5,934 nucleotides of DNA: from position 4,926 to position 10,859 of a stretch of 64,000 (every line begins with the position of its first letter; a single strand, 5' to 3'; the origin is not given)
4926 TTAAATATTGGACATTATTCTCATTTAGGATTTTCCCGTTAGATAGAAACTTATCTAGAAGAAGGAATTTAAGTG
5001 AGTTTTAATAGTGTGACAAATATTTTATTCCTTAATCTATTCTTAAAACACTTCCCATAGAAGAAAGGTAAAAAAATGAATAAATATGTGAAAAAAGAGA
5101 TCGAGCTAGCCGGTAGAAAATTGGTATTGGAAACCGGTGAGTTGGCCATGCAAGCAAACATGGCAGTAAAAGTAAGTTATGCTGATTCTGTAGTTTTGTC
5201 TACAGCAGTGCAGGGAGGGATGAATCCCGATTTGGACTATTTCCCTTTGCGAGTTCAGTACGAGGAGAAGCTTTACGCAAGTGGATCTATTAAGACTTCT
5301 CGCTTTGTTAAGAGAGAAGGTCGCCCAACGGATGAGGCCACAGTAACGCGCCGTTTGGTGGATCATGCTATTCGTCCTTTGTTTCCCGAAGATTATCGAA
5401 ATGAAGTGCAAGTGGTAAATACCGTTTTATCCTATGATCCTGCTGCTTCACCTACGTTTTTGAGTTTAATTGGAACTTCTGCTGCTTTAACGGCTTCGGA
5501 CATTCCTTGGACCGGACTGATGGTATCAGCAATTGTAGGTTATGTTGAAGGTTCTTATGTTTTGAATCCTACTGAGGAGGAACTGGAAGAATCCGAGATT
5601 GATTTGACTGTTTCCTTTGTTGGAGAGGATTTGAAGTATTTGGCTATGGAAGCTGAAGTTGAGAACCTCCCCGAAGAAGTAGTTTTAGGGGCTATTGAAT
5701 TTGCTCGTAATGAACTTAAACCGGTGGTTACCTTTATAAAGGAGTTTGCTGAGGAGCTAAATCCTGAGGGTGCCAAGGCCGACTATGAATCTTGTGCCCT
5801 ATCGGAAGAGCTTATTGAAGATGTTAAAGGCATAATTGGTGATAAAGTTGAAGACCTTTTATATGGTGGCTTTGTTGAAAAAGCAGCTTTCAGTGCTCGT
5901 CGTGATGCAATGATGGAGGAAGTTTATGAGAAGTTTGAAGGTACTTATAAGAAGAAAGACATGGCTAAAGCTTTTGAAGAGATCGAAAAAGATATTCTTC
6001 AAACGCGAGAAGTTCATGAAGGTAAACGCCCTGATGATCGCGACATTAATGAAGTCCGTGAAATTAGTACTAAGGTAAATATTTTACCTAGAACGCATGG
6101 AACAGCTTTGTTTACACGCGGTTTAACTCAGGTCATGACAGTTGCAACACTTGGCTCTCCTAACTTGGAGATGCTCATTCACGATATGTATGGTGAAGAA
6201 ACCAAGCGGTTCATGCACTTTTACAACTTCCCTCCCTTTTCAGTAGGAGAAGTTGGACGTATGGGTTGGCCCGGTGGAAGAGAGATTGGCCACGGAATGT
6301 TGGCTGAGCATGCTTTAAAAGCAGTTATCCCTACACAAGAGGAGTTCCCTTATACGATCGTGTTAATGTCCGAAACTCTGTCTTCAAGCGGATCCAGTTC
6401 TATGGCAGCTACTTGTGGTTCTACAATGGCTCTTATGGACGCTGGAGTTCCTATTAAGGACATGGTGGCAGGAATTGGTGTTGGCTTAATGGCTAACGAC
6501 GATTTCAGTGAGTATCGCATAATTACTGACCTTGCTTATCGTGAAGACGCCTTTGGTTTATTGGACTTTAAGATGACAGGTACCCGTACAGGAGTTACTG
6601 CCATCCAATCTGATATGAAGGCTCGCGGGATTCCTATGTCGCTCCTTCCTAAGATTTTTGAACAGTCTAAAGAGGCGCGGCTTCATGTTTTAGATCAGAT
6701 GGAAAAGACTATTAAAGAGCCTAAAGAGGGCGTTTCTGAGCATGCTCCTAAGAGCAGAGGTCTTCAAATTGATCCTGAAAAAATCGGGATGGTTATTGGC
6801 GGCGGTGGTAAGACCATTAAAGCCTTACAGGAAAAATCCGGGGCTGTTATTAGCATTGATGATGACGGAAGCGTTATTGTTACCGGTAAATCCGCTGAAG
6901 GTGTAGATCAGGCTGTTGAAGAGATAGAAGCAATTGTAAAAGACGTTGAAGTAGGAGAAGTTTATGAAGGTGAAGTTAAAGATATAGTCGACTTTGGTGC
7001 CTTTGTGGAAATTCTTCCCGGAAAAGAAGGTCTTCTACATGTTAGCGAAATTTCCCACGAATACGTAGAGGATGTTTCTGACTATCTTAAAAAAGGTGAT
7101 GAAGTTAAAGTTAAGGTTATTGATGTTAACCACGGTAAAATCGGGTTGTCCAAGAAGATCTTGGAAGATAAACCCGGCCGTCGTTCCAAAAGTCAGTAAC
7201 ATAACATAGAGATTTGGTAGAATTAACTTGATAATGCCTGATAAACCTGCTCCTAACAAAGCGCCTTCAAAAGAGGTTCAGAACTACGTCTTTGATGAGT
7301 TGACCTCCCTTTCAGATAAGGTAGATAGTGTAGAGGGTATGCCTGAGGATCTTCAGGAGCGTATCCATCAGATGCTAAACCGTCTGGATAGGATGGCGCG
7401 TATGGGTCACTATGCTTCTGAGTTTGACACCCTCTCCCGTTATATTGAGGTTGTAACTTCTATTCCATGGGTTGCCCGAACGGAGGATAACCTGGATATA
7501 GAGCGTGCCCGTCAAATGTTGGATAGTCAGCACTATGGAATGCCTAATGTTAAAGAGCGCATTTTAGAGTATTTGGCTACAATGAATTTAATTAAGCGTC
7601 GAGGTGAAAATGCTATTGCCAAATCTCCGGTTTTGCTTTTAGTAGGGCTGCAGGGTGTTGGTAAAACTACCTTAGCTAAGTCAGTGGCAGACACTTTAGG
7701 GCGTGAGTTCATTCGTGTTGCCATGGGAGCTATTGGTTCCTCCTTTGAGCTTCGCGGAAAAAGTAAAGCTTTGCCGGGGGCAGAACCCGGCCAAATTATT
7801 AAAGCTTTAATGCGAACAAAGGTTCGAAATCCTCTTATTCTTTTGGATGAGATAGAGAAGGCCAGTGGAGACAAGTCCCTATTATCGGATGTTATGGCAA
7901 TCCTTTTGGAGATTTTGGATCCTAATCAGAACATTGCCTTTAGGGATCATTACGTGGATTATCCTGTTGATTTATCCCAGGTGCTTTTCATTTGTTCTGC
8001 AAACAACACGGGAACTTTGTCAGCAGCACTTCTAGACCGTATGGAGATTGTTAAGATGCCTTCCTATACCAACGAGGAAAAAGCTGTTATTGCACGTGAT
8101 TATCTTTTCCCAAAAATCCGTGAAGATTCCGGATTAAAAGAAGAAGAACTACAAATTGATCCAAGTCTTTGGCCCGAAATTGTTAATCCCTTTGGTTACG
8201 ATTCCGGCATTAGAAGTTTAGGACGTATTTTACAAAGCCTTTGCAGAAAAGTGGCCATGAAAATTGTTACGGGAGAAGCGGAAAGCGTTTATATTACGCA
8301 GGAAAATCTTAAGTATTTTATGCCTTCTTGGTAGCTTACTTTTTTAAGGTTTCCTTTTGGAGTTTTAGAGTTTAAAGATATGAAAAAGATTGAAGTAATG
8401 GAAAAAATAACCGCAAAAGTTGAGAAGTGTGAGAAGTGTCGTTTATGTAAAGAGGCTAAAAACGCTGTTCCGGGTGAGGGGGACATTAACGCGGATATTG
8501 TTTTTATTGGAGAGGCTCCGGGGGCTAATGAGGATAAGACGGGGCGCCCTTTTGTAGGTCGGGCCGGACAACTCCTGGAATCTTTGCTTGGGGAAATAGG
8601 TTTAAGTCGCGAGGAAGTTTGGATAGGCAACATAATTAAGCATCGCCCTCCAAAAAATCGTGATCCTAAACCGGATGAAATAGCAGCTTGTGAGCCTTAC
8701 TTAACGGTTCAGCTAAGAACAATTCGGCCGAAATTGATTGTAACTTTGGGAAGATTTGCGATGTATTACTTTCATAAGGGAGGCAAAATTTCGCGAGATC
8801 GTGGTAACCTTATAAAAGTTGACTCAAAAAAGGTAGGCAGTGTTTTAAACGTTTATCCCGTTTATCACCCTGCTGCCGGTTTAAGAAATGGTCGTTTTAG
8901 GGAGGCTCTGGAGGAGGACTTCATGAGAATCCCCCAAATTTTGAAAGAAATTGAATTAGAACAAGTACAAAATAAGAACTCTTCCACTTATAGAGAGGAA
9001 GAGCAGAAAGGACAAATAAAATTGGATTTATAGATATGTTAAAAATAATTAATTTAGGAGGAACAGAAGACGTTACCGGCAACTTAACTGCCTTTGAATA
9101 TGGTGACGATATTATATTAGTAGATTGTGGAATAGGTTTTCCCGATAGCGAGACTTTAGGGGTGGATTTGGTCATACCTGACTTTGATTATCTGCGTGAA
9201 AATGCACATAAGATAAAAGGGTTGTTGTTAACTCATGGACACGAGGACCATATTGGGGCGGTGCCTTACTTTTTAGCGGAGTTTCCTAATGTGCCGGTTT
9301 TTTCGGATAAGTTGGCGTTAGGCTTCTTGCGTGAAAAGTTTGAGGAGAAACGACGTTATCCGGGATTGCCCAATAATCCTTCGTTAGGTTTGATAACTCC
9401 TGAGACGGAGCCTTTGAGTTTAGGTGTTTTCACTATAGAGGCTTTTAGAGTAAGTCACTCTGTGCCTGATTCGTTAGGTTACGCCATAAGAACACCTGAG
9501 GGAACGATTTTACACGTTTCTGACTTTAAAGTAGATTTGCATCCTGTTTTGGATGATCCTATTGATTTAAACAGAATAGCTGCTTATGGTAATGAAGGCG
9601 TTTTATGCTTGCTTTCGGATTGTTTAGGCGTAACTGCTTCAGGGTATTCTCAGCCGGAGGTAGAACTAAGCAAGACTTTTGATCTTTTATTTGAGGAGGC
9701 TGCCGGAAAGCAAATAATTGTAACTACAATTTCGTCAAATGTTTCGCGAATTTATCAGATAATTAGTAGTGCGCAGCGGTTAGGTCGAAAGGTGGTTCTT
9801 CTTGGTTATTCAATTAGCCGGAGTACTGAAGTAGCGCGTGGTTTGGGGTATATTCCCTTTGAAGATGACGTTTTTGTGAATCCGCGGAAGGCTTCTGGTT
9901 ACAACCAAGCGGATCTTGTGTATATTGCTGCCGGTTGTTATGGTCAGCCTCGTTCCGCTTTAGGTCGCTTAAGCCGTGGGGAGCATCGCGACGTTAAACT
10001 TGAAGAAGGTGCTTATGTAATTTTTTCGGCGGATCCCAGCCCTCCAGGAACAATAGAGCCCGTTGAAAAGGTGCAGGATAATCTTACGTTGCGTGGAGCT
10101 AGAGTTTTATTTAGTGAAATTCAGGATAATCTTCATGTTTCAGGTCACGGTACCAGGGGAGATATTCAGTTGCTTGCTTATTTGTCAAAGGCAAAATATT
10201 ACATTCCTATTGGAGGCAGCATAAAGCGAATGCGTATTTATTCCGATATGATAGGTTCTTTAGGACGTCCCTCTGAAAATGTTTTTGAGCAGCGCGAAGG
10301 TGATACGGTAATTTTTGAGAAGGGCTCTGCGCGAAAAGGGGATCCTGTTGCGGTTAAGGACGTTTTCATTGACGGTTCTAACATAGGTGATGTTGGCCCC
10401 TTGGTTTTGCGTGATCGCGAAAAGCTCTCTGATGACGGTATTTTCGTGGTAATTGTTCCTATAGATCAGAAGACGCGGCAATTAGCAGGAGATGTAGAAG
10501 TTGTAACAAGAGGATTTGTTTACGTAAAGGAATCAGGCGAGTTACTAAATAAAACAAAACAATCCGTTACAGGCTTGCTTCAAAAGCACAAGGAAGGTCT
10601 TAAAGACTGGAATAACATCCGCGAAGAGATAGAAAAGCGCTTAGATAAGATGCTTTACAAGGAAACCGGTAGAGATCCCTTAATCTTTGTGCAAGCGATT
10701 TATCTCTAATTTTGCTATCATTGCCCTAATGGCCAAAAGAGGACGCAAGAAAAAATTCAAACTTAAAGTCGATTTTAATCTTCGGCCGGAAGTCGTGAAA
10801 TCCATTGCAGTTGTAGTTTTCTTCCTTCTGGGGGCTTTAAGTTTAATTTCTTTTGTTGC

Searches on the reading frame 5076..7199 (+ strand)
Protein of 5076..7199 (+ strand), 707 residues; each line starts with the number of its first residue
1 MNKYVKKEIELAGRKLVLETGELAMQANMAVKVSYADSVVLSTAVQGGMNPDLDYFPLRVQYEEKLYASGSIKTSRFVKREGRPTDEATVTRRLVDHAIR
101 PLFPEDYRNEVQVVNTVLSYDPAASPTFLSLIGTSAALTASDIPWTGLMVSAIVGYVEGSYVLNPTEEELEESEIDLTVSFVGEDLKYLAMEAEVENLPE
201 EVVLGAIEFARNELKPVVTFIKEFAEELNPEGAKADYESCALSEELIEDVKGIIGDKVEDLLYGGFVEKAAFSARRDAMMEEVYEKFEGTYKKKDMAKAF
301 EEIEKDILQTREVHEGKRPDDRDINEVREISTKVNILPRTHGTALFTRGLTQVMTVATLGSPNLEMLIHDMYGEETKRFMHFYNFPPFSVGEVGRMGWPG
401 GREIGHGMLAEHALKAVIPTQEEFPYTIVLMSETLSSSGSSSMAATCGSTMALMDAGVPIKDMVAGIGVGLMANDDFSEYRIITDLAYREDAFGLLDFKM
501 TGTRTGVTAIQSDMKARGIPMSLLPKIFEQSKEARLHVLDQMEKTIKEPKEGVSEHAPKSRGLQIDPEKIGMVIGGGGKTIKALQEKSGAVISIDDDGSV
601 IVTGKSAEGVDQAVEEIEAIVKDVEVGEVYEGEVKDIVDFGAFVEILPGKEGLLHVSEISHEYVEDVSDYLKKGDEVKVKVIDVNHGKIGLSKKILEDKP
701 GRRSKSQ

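Call 59: search_protein_families(library=pfam, proteins=[window:5076-7199:+], max_evalue=0.00001)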
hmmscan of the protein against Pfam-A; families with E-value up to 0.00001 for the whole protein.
window:5076-7199:+ (707 aa): 4 families
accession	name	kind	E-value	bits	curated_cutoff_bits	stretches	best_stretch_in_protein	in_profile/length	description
PF01138.27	RNase_PH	-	3e-44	151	25.5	2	326-459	1-130/130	3' exoribonuclease family, domain 1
PF00575.29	S1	-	9.5e-20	71.2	22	1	624-690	2-70/74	S1 RNA binding domain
PF03725.20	RNase_PH_C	-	6.6e-14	52.1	20.8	1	149-212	3-66/67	3' exoribonuclease family, domain 2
PF00013.35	KH_1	-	3e-12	46.6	21.5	1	563-618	4-65/66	KH domain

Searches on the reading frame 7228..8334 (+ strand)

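Call 59: search_protein_families(library=pfam, proteins=[window:7228-8334:+], max_evalue=0.00001)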
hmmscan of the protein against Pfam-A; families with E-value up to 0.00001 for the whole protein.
window:7228-8334:+ (368 aa): 4 families
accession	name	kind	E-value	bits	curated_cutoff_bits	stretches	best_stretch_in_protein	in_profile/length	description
PF00004.35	AAA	-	9.2e-20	71.9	21.2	1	136-274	1-125/131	ATPase family associated with various cellular activities (AAA)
PF22667.2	Lon_lid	-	7.2e-11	42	27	1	300-352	2-55/57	Lon protease AAA+ ATPase lid domain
PF07724.20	AAA_2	-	1.5e-10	41.8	27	1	136-262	6-127/166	AAA domain (Cdc48 subfamily)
PF07728.20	AAA_5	-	1.2e-07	32.2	22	1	136-272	2-139/139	AAA domain (dynein-related subfamily)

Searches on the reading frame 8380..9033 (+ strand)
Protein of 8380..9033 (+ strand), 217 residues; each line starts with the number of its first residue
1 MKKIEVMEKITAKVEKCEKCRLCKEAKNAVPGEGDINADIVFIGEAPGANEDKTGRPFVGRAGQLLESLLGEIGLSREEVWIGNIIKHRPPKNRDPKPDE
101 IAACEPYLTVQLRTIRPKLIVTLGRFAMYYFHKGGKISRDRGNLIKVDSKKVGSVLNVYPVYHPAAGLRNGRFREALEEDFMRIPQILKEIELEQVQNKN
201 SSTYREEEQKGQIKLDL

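Call 59: search_protein_families(library=pfam, proteins=[window:8380-9033:+], max_evalue=0.00001)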
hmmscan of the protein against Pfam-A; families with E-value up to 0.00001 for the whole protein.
window:8380-9033:+ (217 aa): 1 family
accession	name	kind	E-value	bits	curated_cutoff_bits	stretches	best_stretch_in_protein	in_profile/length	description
PF03167.25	UDG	-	1.1e-33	116.7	24.3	1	31-175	1-130/141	Uracil DNA glycosylase superfamily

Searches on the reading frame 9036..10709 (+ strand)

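Call 59: search_protein_families(library=pfam, proteins=[window:9036-10709:+], max_evalue=0.00001)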
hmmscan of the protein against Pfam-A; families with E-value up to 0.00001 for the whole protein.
window:9036-10709:+ (557 aa): 4 families
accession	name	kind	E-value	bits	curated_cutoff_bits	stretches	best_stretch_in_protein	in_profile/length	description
PF22505.1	RNase_J_b_CASP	-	2.1e-29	102.3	27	1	225-350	2-126/126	Ribonuclease J, beta-CASP domain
PF17770.6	RNase_J_C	-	3.2e-25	89.5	23.8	1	457-552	1-97/102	Ribonuclease J C-terminal domain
PF00753.33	Lactamase_B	-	3.9e-12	47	22.7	1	15-166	6-152/196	Metallo-beta-lactamase superfamily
PF12706.13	Lactamase_B_2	-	1.4e-09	38.3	27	1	27-165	3-144/200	Beta-lactamase superfamily domain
